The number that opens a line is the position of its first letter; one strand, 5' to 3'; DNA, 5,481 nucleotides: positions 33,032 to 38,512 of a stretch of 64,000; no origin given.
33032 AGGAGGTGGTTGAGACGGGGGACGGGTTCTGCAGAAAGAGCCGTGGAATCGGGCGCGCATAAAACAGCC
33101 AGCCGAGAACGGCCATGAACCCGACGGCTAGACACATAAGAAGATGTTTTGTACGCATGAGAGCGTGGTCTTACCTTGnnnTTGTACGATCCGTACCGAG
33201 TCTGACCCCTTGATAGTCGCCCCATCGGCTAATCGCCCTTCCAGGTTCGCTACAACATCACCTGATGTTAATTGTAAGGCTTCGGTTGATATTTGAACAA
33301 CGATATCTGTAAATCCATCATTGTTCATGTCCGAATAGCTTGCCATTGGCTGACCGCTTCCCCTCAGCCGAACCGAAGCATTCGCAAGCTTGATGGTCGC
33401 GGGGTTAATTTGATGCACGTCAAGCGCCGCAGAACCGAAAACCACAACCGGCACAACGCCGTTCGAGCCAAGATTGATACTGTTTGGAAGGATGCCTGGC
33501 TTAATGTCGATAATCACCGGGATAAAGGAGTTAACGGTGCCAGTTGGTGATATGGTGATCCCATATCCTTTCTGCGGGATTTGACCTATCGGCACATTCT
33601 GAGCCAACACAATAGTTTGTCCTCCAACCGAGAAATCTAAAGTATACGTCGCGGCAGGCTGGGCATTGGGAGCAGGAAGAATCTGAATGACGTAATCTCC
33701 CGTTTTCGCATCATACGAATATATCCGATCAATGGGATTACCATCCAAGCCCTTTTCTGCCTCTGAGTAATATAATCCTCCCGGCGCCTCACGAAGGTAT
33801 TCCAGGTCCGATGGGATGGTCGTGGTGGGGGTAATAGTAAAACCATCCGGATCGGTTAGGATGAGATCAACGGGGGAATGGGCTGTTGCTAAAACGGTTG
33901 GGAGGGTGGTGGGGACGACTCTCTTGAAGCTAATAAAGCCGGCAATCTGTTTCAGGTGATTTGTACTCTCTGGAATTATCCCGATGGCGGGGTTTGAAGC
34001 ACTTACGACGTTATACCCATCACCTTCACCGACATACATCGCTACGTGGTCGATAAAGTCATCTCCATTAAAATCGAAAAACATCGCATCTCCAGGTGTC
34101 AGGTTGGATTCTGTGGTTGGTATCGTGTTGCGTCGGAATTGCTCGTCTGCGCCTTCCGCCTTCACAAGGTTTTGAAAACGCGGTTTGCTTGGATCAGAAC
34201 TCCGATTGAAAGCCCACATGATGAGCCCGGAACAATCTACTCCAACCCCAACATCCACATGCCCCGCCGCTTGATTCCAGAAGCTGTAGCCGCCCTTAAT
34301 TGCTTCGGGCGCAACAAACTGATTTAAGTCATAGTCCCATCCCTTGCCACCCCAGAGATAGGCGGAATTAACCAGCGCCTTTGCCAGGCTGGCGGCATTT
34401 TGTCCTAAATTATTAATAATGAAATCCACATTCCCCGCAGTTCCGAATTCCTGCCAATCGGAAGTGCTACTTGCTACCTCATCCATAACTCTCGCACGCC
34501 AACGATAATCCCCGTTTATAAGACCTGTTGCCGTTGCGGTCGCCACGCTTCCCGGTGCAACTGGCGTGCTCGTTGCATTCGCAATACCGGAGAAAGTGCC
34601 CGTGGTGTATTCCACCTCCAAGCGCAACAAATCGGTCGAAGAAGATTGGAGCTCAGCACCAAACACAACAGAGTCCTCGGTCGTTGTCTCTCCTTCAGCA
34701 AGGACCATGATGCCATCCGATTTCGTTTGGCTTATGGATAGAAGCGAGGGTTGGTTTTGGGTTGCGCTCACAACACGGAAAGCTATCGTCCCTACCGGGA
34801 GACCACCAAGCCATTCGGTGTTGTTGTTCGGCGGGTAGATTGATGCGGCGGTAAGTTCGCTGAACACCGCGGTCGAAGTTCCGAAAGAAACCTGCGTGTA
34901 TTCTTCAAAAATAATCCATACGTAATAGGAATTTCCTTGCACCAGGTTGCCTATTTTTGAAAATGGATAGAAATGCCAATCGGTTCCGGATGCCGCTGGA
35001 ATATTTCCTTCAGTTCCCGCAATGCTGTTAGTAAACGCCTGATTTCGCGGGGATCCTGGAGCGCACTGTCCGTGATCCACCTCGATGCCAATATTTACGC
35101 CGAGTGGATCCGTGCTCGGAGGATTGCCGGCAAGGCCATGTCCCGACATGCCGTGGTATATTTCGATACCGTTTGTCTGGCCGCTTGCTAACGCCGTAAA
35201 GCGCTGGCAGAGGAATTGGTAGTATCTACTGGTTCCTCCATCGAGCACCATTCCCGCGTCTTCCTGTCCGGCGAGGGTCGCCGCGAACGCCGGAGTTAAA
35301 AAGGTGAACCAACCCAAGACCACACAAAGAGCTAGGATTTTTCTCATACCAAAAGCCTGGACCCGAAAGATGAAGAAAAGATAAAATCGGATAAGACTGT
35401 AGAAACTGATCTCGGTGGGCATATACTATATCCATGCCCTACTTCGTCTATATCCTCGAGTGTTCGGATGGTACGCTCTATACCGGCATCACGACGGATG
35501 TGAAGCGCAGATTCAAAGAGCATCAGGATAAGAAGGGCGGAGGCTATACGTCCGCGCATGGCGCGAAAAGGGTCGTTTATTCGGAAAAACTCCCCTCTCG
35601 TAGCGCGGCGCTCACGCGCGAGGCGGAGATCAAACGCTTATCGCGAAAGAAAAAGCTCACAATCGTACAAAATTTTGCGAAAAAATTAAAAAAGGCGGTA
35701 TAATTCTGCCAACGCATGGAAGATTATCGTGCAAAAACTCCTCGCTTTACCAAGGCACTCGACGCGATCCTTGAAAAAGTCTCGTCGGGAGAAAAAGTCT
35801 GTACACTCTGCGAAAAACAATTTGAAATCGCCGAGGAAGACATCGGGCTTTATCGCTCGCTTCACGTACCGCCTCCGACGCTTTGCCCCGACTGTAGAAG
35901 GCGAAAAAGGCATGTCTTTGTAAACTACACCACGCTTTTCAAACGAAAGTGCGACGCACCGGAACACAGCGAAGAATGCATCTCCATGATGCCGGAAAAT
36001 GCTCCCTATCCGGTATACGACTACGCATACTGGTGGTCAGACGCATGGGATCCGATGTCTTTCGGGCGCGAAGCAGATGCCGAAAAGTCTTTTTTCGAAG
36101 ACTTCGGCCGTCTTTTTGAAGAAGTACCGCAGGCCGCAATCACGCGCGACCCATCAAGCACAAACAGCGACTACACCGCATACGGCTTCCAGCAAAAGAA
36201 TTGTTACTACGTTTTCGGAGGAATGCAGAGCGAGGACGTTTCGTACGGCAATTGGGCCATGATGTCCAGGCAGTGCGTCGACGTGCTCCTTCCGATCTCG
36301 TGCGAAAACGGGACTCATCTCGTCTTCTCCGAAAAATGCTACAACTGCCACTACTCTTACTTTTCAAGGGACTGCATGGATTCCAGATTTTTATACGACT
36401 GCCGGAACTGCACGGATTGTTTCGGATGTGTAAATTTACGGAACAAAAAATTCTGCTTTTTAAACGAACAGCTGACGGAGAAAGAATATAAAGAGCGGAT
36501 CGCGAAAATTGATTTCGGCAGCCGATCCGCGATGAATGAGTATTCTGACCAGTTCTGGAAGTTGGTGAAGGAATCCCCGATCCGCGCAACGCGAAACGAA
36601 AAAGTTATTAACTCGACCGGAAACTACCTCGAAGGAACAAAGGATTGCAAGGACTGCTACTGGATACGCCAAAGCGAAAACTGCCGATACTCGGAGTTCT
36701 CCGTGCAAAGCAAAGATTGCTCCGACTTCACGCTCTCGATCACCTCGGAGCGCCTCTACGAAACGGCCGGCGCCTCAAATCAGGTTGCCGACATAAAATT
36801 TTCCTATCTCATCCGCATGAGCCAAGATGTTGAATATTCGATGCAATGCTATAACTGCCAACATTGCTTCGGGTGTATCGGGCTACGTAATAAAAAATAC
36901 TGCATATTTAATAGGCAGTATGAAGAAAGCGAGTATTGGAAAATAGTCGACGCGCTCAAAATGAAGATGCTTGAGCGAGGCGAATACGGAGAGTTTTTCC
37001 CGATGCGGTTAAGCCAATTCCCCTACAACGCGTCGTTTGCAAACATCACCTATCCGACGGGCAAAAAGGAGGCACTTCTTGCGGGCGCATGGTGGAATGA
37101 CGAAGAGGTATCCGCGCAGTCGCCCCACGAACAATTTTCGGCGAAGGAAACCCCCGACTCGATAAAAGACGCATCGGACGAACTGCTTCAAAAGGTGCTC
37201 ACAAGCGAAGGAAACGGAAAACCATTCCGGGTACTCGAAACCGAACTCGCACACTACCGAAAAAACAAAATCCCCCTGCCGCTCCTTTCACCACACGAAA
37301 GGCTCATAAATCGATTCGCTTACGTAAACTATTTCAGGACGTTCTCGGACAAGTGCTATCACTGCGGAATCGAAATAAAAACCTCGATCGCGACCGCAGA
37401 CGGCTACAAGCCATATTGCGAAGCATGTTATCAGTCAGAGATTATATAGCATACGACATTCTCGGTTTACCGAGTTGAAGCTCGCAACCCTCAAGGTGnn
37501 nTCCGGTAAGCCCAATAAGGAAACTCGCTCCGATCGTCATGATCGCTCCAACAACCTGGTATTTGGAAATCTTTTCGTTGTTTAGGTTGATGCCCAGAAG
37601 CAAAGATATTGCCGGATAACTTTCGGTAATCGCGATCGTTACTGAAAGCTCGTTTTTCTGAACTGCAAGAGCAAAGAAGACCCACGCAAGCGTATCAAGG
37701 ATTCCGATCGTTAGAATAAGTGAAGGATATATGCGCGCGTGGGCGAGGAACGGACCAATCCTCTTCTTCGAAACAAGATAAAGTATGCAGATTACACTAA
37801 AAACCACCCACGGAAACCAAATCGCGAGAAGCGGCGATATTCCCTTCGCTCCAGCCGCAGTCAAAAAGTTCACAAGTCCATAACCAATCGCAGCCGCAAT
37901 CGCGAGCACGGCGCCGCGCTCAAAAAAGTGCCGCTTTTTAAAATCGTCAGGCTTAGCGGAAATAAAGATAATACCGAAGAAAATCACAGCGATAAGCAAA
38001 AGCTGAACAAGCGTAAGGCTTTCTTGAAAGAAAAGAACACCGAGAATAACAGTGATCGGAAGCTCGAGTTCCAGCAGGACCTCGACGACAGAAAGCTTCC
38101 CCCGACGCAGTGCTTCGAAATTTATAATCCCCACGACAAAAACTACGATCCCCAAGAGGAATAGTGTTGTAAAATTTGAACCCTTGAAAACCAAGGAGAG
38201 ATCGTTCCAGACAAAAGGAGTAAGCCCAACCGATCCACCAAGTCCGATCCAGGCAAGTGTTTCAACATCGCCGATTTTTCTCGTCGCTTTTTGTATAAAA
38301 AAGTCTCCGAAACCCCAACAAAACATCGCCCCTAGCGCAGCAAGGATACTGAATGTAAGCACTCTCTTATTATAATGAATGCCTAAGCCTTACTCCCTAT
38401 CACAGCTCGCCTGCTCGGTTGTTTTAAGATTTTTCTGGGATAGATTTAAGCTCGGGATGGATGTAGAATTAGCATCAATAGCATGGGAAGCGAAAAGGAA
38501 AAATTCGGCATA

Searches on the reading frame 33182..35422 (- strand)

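Call 61: search_protein_families(library=pfam, proteins=[window:33182-35422:-], max_evalue=0.0001)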
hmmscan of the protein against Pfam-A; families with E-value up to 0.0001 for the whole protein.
window:33182-35422:- (747 aa): 1 family
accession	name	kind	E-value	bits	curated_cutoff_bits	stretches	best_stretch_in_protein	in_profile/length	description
PF00877.26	NLPC_P60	-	2.9e-08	34.1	23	1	363-468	12-76/105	NlpC/P60 family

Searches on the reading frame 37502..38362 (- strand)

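Call 78: search_protein_families(library=pfam, proteins=[window:37502-38362:-], max_evalue=0.0001)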
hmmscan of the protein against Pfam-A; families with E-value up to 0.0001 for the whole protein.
window:37502-38362:- (287 aa): 1 family
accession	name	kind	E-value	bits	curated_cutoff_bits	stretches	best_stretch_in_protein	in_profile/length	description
PF00892.27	EamA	-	1.6e-29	103.3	28.2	2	4-135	2-134/135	EamA-like transporter family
